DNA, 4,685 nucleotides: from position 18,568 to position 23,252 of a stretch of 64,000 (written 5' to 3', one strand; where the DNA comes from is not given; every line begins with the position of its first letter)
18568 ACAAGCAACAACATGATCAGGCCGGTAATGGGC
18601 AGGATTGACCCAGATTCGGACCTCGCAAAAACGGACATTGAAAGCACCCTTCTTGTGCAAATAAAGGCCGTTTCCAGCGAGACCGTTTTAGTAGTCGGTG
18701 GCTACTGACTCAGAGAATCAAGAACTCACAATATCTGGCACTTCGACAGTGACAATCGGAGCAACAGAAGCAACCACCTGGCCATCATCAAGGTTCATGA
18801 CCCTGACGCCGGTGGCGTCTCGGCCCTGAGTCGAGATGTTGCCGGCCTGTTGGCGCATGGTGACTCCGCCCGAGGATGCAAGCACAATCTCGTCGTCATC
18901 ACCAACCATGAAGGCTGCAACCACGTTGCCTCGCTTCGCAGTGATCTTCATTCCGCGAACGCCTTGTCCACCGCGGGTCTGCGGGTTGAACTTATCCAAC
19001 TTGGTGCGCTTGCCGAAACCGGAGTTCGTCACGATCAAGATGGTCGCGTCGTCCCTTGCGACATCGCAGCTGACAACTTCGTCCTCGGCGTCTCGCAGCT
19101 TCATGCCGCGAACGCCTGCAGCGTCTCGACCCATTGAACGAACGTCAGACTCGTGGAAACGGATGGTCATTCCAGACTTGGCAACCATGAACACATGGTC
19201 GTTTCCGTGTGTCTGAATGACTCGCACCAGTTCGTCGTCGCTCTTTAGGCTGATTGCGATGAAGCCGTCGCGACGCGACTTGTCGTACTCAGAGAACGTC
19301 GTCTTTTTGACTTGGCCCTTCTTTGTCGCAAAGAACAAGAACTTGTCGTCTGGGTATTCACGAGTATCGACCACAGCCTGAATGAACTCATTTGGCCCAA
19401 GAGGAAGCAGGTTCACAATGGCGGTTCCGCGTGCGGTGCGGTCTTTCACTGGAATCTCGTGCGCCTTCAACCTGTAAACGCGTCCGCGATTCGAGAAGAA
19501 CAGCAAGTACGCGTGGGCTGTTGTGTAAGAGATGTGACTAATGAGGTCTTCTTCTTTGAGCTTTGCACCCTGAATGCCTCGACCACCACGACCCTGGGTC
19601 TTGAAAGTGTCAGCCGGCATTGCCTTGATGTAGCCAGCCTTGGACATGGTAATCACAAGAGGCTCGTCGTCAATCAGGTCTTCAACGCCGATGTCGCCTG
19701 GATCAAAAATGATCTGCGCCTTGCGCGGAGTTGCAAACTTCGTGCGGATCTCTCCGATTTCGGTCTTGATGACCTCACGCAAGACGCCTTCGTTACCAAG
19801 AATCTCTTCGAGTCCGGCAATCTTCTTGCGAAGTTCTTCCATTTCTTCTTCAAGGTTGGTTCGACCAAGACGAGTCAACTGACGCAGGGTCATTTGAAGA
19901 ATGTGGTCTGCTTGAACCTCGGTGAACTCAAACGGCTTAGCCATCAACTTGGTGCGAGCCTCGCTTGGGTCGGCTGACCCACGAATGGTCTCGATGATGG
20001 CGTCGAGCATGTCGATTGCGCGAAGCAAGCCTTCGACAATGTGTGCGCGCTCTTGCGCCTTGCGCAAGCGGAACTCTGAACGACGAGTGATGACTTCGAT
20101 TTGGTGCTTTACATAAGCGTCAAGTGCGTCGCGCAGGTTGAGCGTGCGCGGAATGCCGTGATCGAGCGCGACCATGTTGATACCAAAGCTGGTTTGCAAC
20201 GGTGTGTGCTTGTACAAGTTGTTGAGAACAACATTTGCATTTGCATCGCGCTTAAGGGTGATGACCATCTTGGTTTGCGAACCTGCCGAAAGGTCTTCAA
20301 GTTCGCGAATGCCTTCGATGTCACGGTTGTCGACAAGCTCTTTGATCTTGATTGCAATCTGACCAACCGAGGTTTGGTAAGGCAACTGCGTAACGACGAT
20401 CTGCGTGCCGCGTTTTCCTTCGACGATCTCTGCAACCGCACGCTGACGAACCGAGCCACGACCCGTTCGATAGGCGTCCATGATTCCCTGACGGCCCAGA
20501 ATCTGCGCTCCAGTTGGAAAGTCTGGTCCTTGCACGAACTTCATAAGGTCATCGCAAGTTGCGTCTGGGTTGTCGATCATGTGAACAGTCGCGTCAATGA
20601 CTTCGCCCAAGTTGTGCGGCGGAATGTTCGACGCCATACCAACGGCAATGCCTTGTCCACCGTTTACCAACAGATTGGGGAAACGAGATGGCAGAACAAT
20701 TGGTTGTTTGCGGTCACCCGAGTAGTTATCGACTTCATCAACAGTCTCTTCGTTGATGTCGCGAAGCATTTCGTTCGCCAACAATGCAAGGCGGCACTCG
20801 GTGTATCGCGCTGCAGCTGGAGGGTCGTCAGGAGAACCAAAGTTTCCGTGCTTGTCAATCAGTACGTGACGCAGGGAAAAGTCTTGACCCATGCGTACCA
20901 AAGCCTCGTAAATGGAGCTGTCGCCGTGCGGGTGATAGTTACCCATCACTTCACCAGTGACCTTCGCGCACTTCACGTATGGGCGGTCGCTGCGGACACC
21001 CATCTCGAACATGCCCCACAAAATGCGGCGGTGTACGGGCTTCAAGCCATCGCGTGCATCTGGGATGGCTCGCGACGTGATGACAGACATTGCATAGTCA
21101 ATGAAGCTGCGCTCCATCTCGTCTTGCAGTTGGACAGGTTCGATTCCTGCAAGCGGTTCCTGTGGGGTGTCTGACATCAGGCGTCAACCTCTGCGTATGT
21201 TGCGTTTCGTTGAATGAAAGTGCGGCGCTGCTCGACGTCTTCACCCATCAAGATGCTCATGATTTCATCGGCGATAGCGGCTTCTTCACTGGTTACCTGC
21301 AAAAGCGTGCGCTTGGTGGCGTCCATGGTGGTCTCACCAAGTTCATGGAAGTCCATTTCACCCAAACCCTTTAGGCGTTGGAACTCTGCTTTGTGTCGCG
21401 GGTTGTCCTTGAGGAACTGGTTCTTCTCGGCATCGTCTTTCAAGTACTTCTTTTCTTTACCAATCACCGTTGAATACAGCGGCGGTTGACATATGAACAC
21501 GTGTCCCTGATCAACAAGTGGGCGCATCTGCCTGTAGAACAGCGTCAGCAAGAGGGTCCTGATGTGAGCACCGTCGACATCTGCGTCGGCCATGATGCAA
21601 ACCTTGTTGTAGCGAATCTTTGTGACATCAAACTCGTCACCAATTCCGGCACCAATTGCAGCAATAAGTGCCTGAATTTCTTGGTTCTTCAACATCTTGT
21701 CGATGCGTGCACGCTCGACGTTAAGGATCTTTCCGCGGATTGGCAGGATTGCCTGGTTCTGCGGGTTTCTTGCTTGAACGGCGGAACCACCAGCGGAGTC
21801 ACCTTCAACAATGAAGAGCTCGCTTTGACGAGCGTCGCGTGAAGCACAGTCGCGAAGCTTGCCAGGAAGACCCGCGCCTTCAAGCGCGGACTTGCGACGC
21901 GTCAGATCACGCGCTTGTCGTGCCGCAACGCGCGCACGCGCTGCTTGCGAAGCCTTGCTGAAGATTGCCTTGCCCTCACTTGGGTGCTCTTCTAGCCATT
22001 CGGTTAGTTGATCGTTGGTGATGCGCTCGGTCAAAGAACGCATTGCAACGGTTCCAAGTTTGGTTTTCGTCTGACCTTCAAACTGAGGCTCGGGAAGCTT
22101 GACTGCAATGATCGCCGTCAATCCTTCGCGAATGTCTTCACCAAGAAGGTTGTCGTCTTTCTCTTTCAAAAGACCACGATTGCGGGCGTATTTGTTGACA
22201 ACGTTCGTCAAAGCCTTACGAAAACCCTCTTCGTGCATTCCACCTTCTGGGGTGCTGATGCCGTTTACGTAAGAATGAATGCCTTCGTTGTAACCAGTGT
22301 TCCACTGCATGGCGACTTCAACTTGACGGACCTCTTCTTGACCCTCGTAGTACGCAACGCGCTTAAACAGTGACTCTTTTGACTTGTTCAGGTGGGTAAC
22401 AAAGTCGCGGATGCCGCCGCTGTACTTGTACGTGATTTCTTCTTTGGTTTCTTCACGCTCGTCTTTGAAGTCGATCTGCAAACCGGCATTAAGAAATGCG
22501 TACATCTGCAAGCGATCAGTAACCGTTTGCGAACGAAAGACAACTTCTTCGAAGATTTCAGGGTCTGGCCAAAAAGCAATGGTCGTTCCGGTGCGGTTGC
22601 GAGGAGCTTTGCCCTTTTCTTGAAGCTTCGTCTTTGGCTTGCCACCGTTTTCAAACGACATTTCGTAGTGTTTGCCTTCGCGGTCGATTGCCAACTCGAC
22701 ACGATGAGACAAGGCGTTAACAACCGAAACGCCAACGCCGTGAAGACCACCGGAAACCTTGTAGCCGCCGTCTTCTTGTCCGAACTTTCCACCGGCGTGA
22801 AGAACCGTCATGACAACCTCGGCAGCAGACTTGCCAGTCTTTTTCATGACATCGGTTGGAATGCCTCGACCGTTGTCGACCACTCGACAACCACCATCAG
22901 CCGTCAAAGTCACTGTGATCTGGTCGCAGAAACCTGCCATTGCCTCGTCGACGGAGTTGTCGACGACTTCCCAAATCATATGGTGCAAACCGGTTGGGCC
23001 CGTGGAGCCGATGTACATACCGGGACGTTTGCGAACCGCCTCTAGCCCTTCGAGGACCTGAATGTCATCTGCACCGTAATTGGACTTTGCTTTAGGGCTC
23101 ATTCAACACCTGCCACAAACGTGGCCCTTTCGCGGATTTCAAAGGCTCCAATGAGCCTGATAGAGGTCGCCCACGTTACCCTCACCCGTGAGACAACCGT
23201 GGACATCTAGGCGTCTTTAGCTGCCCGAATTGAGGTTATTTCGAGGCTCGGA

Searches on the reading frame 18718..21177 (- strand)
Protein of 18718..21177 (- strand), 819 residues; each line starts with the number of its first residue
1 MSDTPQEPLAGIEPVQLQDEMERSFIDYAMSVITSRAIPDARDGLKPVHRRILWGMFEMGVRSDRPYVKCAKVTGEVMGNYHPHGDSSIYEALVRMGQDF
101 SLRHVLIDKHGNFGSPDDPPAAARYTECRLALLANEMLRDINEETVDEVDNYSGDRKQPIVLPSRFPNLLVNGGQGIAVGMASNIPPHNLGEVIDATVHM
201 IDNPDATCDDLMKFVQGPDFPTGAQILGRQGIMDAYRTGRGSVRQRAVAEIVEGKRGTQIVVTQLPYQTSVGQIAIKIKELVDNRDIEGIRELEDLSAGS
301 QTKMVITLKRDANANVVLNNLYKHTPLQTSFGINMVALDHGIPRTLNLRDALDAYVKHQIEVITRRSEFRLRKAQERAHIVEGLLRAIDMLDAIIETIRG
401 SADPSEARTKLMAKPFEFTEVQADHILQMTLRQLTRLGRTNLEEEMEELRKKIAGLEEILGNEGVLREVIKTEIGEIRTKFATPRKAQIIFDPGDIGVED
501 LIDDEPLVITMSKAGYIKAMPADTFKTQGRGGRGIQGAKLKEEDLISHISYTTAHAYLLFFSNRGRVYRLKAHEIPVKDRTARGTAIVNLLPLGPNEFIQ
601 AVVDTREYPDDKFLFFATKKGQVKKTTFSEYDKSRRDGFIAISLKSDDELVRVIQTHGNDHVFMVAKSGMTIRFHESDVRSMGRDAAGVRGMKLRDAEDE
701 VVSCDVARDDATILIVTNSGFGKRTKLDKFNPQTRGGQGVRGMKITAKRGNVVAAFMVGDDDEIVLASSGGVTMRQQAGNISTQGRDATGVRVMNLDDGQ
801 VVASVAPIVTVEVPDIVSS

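Call 18: list_cluster_members(proteins=[window:18718-21177:-, window:12332-13117:-, window:11554-12264:-, window:10748-11431:-, window:9667-10701:-, window:13218-14870:-])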
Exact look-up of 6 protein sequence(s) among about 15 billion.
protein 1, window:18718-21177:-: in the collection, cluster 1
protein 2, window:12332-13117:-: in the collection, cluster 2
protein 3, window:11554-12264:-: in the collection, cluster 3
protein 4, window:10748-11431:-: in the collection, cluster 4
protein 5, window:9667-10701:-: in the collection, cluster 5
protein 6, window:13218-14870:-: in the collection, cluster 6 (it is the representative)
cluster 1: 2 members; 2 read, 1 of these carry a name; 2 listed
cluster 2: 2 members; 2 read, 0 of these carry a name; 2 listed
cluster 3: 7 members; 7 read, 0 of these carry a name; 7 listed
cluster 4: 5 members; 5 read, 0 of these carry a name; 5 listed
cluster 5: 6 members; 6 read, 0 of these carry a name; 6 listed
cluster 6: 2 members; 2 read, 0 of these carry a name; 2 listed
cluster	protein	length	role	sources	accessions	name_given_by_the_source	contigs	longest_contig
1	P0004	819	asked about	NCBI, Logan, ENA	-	-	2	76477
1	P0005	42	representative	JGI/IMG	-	hypothetical protein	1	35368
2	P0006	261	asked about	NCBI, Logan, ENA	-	-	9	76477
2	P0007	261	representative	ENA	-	-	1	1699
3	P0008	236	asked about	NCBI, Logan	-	-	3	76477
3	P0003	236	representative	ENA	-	-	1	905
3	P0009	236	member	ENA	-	-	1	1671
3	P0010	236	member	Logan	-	-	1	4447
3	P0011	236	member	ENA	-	-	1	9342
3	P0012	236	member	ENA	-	-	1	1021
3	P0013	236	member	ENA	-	-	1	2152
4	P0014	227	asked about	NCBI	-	-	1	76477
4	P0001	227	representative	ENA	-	-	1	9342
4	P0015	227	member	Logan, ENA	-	-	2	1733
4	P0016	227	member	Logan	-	-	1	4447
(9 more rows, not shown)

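Call 37: find_encoding_contigs(protein=window:18718-21177:-, flank=1000, max_places=4)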
Protein window:18718-21177:- (819 aa): 3 contigs read that carry it; 2 places shown.
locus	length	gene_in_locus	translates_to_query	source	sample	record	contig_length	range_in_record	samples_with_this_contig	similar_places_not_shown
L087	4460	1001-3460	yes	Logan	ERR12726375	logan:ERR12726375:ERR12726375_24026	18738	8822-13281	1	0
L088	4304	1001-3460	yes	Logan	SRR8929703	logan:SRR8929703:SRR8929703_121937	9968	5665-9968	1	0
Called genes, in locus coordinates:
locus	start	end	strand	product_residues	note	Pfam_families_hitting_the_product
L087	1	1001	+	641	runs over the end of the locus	PF02518:HATPase_c, PF00204:DNA_gyraseB, PF01751:Toprim, PF00986:DNA_gyraseB_C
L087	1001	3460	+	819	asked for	PF00521:DNA_topoisoIV, PF03989:DNA_gyraseA_C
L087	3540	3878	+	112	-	-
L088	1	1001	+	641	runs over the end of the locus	PF02518:HATPase_c, PF00204:DNA_gyraseB, PF01751:Toprim, PF00986:DNA_gyraseB_C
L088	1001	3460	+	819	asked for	PF00521:DNA_topoisoIV, PF03989:DNA_gyraseA_C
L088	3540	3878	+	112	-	-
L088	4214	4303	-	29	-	?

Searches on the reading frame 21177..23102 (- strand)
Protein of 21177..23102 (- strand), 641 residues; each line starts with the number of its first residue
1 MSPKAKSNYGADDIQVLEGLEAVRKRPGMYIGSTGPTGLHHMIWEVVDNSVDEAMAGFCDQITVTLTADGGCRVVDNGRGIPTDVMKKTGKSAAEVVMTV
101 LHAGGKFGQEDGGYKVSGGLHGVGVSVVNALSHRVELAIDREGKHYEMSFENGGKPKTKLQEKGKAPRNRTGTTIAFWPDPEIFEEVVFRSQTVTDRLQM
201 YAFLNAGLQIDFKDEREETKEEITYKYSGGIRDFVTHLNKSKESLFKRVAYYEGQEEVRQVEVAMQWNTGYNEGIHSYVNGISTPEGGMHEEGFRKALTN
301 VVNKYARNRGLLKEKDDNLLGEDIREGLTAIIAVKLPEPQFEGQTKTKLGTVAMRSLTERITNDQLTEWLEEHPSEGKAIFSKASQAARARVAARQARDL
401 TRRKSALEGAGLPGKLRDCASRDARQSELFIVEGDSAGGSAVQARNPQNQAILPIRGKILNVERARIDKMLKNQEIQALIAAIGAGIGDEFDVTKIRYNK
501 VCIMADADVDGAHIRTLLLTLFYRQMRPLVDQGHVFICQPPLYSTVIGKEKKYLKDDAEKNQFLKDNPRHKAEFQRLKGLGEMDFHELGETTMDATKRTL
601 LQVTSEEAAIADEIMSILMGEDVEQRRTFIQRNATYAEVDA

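Call 27: search_solved_structures(query=window:21177-23102:-, max_evalue=1e-50)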
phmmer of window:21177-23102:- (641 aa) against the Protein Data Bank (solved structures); distinct sequences matched with E-value up to 1e-50: 87 (the best 60 are shown).
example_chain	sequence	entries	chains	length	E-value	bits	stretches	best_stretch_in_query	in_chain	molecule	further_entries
8s7k_B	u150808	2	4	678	2e-222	743.3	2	222-635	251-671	DNA gyrase subunit B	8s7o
6gau_A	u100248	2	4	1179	1.8e-221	740.1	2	222-635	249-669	DNA gyrase subunit B,DNA gyrase subunit A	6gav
7z9c_B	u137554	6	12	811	8.8e-199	665.2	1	7-563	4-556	DNA gyrase subunit B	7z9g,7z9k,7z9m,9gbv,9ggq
6rks_B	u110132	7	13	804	9.5e-199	665.1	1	7-563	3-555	DNA gyrase subunit B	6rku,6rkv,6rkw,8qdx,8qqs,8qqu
8qqi_B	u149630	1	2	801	1.4e-198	664.5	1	7-563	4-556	DNA gyrase subunit B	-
4juo_C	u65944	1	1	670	1.4e-191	641.4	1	7-636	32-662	DNA topoisomerase 4 subunit B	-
4i3h_A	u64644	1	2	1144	6.3e-191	639.3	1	7-636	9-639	DNA topoisomerase 4 subunit B,DNA topoisomerase 4 subunit A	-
3zm7_A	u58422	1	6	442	1.3e-132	446.6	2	3-224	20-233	DNA GYRASE SUBUNIT B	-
3zkb_A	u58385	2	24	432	3.7e-132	445.2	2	3-224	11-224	DNA GYRASE SUBUNIT B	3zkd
6zt3_A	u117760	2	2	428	1.6e-130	439.8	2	5-223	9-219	DNA gyrase subunit B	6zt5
5j5p_A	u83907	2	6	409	2.8e-123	415.8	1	7-403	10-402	DNA topoisomerase 4 subunit B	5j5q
4url_A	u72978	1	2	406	2.1e-117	396.4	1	5-402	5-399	DNA TOPOISOMERASE IV, B SUBUNIT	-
6eng_A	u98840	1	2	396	1e-113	384.3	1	3-402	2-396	DNA gyrase subunit B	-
5zxm_A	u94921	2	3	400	2e-113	383.3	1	7-404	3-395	DNA gyrase subunit B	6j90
4wub_A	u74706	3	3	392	3.4e-113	382.6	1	7-402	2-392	DNA gyrase subunit B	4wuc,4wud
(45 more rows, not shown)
